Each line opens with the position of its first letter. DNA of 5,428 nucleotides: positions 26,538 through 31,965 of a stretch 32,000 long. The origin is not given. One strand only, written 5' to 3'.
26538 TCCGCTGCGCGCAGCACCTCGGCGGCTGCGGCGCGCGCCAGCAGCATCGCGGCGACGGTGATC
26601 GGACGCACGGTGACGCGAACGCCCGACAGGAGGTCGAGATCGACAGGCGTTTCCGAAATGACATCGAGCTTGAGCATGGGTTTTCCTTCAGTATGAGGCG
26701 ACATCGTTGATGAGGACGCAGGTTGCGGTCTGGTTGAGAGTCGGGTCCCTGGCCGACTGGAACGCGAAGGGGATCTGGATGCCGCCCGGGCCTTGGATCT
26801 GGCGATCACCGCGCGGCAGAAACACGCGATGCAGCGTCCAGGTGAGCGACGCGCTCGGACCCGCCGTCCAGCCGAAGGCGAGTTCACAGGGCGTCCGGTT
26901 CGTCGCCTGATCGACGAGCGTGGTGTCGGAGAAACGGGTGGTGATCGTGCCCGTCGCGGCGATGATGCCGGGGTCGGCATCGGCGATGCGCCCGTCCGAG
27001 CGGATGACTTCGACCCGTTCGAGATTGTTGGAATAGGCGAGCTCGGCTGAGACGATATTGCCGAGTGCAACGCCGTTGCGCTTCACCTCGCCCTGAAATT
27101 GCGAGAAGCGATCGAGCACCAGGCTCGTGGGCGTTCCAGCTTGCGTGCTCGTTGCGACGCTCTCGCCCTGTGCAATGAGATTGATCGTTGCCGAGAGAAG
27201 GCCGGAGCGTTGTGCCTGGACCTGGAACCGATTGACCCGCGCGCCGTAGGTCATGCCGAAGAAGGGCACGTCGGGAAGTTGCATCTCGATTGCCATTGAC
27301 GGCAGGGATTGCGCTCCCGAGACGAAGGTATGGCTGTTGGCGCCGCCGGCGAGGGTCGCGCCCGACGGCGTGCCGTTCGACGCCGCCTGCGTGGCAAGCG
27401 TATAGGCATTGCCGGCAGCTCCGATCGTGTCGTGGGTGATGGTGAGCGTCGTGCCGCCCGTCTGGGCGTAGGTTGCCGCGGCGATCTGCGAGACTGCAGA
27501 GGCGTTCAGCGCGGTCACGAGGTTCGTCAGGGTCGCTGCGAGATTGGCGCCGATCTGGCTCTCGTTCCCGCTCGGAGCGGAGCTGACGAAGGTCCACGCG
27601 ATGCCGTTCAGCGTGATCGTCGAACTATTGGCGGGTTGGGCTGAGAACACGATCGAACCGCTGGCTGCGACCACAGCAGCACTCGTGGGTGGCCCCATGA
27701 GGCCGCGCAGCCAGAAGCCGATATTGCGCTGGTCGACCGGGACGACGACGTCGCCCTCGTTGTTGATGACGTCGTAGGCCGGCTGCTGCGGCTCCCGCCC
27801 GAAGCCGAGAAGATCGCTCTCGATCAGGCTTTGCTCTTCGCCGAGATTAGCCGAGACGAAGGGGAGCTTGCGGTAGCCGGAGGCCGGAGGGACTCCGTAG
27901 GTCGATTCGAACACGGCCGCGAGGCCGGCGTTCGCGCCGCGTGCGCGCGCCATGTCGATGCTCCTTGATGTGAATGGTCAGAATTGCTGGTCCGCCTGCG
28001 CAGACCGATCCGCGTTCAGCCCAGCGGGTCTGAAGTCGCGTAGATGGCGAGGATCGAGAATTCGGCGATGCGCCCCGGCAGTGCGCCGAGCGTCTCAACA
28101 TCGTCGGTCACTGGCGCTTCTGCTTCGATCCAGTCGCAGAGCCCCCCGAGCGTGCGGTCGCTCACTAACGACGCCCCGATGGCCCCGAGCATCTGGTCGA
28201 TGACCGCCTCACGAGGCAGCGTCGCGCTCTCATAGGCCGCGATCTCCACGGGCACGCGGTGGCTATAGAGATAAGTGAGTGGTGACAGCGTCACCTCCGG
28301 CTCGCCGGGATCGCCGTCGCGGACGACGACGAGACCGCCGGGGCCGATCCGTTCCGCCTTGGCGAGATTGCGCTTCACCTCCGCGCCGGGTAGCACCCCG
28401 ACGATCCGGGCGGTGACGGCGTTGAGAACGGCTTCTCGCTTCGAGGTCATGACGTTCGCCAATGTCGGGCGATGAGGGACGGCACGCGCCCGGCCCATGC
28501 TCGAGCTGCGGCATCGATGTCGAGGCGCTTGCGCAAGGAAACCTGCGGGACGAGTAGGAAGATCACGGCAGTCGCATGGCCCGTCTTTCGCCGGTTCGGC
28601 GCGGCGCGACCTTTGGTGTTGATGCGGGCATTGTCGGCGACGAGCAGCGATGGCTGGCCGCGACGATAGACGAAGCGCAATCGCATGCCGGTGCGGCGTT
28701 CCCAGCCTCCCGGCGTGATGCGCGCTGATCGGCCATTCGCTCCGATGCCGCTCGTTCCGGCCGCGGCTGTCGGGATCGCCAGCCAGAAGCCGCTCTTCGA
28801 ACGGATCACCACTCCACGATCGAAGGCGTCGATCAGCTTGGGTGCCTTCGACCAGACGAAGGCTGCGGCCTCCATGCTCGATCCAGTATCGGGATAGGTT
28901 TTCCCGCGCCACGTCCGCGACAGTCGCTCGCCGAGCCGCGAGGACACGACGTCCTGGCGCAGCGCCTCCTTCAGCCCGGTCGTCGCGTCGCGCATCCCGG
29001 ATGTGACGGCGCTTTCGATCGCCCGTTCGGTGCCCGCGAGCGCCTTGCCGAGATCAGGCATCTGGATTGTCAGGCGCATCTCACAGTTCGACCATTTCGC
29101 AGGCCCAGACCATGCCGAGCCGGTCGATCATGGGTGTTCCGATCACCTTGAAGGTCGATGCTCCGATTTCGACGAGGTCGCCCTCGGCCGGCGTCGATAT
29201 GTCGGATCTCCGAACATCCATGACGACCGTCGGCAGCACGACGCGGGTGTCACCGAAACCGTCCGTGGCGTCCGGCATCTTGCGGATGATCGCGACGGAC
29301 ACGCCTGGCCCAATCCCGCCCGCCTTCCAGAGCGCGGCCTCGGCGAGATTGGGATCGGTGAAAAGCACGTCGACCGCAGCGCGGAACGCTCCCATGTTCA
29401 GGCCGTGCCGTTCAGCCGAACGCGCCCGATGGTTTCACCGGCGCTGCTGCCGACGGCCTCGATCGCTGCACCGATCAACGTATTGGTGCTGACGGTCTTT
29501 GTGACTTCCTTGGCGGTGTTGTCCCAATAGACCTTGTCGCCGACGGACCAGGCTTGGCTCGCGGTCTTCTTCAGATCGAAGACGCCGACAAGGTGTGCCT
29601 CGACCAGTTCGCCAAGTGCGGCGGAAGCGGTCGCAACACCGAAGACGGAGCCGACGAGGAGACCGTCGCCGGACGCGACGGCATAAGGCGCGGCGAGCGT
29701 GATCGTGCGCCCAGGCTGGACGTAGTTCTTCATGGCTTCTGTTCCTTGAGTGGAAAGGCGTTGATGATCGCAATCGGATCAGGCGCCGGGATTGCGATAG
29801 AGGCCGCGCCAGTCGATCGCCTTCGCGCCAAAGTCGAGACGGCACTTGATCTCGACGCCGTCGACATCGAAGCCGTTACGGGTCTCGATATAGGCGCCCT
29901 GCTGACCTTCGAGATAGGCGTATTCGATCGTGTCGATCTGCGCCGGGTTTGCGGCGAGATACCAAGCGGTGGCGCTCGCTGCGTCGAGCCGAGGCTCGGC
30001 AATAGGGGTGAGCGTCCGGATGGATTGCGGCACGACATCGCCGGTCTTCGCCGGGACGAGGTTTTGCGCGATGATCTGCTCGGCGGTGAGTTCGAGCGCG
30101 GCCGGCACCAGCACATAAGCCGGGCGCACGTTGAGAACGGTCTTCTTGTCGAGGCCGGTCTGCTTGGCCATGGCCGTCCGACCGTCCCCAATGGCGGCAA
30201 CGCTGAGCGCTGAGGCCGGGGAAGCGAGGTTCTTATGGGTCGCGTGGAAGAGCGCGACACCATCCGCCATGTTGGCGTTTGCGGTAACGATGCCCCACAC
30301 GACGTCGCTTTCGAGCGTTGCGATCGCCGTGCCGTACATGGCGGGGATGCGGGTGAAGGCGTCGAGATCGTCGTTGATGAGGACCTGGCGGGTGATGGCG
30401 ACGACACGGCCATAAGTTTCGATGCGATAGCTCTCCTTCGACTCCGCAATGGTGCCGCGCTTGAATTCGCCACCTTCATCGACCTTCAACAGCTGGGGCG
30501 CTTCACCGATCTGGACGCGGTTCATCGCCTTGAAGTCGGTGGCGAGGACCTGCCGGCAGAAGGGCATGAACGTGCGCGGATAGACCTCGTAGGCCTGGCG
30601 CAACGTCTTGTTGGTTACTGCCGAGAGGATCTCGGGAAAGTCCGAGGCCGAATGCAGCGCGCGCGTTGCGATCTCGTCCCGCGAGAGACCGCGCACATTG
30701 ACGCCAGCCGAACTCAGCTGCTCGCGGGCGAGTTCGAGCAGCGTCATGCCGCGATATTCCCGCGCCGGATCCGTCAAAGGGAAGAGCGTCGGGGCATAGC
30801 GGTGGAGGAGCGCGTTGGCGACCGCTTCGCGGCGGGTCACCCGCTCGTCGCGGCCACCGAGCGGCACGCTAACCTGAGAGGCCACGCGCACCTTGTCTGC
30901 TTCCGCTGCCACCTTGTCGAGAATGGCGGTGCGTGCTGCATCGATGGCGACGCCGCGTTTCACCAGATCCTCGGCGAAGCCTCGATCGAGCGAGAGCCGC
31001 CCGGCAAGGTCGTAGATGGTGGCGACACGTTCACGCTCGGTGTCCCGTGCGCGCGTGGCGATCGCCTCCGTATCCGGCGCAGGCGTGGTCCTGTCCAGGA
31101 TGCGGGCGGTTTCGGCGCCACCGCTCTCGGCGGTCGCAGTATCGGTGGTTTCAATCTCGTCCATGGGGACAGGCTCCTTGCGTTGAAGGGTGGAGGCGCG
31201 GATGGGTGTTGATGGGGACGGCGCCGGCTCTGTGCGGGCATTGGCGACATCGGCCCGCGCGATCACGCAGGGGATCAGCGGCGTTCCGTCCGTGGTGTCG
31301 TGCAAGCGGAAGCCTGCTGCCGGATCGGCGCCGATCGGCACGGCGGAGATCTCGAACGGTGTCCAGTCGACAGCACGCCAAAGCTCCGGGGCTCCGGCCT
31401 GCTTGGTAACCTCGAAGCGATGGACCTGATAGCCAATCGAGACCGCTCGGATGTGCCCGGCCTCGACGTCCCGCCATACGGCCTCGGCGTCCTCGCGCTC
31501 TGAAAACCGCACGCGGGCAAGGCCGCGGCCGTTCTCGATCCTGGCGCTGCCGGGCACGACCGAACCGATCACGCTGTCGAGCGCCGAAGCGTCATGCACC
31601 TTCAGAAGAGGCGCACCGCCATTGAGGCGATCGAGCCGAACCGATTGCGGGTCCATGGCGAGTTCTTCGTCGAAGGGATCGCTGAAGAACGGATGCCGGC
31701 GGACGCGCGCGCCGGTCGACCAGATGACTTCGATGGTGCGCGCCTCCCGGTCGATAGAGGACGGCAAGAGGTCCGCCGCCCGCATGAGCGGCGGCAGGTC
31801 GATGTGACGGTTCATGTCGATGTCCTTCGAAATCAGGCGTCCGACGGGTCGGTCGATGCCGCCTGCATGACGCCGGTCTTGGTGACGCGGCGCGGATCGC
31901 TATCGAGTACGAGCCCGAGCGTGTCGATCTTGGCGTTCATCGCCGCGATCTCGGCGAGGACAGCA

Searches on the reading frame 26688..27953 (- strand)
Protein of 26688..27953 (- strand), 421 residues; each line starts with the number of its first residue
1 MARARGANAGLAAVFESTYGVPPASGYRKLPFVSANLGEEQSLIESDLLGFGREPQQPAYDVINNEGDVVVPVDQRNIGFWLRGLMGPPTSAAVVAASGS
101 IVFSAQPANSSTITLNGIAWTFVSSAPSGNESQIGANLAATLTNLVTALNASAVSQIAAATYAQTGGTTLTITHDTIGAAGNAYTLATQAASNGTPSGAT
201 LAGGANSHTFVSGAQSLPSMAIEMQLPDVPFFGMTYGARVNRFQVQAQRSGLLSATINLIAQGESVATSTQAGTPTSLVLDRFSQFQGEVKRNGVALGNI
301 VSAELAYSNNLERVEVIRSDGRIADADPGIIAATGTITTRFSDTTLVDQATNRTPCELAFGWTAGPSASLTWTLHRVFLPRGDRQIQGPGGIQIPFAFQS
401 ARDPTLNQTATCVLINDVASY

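Call 38: search_protein_families(library=pfam, proteins=[window:26688-27953:-], max_evalue=0.001)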
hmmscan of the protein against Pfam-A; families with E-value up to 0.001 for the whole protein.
window:26688-27953:- (421 aa): 1 family
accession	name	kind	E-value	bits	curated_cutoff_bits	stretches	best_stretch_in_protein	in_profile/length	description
PF18906.5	Phage_tube_2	-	4.3e-52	177.8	27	2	197-399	78-265/266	Phage tail tube protein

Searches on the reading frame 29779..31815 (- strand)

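Call 38: search_protein_families(library=pfam, proteins=[window:29779-31815:-], max_evalue=0.001)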
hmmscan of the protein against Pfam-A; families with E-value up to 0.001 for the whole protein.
window:29779-31815:- (678 aa): 2 families
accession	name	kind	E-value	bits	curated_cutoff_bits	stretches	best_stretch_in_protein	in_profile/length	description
PF25209.1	Phage_capsid_4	-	8.6e-58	197.1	27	1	381-675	7-262/262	Phage capsid protein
PF10124.15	Mu-like_gpT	-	0.00096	19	20.1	0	536-587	219-269/289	Mu-like prophage major head subunit gpT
